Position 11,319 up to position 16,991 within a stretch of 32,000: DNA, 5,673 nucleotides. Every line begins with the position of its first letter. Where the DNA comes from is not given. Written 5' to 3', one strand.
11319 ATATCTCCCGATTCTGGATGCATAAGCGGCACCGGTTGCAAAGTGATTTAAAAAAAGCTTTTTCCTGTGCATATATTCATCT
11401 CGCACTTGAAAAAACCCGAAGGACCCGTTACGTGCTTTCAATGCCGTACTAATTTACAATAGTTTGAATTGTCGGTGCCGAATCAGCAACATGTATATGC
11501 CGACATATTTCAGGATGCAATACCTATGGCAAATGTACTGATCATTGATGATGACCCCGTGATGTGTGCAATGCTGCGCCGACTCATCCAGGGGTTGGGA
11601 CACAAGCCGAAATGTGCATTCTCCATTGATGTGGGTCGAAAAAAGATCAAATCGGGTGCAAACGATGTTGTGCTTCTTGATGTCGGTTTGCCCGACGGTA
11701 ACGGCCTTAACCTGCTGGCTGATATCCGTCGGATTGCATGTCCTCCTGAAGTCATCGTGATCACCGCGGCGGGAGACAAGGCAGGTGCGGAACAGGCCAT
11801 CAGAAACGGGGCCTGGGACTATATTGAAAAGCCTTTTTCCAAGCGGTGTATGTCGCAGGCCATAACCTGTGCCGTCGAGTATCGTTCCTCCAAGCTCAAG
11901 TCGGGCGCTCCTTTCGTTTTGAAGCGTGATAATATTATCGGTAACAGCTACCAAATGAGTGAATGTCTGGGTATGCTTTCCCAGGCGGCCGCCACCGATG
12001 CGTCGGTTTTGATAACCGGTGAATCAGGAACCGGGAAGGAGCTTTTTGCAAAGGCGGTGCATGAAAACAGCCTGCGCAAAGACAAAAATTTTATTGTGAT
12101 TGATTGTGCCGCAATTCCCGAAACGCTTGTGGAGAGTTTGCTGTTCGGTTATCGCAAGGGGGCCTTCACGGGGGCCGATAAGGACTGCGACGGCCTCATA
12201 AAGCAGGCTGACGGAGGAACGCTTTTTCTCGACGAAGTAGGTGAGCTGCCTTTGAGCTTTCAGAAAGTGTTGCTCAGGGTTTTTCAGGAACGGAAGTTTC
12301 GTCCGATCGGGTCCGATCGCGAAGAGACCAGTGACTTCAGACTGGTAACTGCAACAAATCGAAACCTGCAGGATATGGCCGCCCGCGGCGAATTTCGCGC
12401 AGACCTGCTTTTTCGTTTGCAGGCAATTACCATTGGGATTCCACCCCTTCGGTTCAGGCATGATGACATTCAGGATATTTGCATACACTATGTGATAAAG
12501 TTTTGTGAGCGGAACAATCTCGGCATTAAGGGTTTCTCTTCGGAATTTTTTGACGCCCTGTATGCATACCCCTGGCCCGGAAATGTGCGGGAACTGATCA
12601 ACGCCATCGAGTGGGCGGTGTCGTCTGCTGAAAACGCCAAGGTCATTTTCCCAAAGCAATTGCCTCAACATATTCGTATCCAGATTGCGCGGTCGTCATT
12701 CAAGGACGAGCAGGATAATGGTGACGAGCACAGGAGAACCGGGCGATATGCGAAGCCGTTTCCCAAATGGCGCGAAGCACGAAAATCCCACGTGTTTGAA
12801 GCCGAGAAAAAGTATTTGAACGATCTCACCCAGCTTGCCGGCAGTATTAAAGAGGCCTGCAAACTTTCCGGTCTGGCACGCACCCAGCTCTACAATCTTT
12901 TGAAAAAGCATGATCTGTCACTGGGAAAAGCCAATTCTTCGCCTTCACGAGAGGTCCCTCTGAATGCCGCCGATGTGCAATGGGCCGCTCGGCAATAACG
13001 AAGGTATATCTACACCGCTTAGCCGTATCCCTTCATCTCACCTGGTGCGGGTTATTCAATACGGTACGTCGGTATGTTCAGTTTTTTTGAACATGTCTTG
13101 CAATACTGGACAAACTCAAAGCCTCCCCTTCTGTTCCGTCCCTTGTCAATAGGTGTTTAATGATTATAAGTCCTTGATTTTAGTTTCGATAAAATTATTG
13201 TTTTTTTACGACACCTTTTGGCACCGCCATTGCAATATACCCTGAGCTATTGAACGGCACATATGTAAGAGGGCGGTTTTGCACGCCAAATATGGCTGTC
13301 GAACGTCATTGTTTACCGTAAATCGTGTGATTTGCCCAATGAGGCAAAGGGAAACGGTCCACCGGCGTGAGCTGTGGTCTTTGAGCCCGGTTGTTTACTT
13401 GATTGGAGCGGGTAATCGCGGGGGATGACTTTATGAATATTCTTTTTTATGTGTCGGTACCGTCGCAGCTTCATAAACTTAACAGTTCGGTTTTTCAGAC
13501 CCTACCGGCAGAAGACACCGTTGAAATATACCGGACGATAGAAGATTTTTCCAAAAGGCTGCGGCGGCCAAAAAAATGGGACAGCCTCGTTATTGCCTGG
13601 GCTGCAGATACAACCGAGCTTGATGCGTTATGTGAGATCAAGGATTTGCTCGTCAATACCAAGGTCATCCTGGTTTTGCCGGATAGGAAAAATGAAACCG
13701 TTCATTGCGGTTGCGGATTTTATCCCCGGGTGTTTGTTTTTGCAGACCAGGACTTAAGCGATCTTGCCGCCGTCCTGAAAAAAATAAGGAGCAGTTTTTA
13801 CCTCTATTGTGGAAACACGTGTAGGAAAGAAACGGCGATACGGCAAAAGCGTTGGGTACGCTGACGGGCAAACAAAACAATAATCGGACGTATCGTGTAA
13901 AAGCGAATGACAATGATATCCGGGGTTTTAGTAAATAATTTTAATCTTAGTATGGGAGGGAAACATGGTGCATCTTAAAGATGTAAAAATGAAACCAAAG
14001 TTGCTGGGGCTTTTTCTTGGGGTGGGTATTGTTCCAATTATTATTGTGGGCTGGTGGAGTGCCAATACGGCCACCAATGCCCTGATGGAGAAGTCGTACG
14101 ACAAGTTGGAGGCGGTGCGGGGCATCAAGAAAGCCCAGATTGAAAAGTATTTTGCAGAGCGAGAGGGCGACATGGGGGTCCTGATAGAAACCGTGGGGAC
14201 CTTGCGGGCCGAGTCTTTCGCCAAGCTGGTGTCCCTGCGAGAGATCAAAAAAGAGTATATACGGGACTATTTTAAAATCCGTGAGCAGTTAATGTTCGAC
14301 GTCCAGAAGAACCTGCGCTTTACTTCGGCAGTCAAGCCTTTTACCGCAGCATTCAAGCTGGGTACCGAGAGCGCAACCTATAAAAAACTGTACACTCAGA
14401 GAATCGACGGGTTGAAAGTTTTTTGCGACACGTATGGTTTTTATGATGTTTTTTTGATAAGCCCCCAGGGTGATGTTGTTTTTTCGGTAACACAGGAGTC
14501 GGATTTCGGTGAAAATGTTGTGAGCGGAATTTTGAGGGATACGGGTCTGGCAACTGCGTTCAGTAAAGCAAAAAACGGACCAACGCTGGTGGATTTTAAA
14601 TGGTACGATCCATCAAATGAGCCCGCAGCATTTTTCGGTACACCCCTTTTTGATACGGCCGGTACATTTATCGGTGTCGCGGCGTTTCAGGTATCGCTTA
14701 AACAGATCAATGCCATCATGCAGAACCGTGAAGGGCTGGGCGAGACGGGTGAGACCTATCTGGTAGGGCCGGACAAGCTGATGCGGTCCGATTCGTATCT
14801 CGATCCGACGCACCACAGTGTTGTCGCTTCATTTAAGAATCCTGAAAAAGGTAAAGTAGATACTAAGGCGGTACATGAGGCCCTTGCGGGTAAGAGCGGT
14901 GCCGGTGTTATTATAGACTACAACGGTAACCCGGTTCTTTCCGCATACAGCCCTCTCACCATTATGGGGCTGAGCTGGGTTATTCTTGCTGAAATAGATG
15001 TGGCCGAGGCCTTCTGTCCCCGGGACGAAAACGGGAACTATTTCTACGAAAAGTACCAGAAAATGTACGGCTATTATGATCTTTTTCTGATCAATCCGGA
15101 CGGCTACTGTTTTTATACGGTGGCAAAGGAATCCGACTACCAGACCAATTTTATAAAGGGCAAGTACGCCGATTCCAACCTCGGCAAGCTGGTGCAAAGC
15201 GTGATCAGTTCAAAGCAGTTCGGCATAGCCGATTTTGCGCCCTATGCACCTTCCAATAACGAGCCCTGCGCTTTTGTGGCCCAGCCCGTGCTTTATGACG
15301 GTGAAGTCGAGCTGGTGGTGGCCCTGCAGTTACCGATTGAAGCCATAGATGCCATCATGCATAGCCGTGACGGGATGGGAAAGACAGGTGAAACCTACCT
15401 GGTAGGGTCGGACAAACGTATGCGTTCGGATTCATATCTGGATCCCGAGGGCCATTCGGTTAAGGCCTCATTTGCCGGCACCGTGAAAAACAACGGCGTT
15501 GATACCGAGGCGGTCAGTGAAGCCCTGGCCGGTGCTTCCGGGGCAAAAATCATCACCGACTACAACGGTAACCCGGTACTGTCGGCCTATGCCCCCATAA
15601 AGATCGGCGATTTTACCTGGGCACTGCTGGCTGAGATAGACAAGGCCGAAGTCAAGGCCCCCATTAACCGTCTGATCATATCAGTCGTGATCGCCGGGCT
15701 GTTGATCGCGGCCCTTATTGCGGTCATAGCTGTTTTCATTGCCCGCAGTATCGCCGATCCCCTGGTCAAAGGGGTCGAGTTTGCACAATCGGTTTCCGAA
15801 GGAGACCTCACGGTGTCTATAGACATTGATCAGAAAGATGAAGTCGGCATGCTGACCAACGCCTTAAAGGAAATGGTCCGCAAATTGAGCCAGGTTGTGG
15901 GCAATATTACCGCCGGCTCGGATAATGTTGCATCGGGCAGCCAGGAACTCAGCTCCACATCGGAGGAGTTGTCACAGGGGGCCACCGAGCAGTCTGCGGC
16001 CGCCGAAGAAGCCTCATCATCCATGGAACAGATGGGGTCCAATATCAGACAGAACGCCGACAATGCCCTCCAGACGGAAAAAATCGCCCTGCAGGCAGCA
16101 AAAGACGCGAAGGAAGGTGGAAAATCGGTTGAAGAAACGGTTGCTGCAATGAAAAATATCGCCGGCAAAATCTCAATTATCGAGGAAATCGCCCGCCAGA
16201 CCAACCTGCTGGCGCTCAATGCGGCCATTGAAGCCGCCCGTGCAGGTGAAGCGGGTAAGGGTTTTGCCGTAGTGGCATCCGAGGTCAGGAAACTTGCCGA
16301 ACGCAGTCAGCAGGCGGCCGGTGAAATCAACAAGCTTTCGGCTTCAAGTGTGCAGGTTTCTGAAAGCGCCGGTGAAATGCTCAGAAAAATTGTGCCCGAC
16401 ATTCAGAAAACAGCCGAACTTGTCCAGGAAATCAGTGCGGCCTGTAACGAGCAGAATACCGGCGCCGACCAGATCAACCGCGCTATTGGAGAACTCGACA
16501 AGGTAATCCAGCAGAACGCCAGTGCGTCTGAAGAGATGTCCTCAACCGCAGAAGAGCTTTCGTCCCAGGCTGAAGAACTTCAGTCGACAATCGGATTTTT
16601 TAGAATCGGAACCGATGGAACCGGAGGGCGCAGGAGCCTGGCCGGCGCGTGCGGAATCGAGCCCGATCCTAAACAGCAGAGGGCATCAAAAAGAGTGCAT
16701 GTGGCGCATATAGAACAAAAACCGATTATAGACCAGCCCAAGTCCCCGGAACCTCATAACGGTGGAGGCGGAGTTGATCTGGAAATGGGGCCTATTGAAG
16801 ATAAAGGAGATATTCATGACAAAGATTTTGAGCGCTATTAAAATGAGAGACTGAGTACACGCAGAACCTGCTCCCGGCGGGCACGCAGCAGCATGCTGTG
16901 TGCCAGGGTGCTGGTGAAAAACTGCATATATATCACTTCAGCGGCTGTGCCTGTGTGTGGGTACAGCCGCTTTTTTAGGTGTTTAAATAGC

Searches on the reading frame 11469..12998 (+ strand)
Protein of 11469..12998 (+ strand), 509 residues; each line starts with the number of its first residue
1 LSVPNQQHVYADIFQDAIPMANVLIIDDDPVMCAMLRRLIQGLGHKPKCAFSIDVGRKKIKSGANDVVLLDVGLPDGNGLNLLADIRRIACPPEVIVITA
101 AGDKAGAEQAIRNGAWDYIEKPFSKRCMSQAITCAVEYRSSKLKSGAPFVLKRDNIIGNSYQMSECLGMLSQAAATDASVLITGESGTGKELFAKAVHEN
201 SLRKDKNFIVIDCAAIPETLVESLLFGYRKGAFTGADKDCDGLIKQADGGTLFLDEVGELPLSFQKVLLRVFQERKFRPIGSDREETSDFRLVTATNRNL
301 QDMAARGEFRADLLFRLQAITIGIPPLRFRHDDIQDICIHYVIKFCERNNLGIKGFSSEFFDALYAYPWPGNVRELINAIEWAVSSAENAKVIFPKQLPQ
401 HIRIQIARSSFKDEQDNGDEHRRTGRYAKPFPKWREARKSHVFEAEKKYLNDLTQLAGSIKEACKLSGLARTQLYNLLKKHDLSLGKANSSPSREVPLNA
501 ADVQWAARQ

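Call 31: search_protein_families(library=pfam, proteins=[window:11469-12998:+], max_evalue=0.001)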
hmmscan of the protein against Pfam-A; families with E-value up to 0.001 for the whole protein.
window:11469-12998:+ (509 aa): 6 families
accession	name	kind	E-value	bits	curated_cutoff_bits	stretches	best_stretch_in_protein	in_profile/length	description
PF00158.32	Sigma54_activat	-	4.5e-65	218.9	20.2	1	156-322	1-167/168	Sigma-54 interaction domain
PF14532.12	Sigma54_activ_2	-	2.9e-23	83.1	25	1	157-327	1-138/138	Sigma-54 interaction domain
PF00072.30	Response_reg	-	2.4e-21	76.4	30.2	1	23-132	1-110/111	Response regulator receiver domain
PF25601.1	AAA_lid_14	-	1.1e-17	64.1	27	1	328-406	1-78/87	AAA+ ATPase lid domain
PF07728.20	AAA_5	-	2.7e-06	27.9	22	1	180-299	2-124/139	AAA domain (dynein-related subfamily)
PF01078.27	Mg_chelatase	-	0.00032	20.6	20.3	0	236-297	94-157/207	Magnesium chelatase, subunit ChlI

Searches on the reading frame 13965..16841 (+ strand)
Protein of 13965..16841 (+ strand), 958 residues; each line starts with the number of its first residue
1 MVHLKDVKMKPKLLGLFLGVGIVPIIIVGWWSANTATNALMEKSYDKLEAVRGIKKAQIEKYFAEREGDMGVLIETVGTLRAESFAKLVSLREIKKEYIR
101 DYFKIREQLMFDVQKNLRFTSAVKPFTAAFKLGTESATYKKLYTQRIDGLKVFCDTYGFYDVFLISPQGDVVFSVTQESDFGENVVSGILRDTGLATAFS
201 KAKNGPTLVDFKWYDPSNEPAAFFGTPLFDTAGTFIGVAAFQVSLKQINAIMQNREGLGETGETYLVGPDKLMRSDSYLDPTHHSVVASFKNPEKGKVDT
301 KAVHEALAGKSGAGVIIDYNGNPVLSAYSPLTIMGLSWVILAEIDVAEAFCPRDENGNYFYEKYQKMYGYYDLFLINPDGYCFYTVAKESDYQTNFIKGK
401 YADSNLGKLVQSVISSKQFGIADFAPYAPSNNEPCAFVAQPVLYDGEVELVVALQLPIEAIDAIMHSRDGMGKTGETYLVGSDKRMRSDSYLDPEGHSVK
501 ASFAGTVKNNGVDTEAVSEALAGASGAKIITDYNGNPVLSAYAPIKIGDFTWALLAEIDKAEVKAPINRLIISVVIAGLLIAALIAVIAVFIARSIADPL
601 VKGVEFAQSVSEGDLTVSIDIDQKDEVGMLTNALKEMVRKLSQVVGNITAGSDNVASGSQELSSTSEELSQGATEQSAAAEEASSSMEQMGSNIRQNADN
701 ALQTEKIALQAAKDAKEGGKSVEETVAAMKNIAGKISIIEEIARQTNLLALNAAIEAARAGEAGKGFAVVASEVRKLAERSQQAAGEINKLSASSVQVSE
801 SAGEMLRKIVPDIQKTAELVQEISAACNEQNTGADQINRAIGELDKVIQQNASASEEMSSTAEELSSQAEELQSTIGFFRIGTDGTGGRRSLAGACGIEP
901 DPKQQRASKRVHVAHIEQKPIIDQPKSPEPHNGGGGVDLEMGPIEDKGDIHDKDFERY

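Call 32: search_protein_families(library=pfam, proteins=[window:13965-16841:+], max_evalue=0.001)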
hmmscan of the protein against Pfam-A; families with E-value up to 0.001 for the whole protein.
window:13965-16841:+ (958 aa): 3 families
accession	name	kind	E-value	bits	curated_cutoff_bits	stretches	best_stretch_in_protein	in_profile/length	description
PF00015.26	MCPsignal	-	9.4e-37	126.9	34.6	1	707-867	3-163/172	Methyl-accepting chemotaxis protein (MCP) signalling domain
PF02743.24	dCache_1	-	1.6e-29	103.6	45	2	96-340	19-237/240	Cache domain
PF00672.30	HAMP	-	2.3e-08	34.6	25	1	591-642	1-52/53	HAMP domain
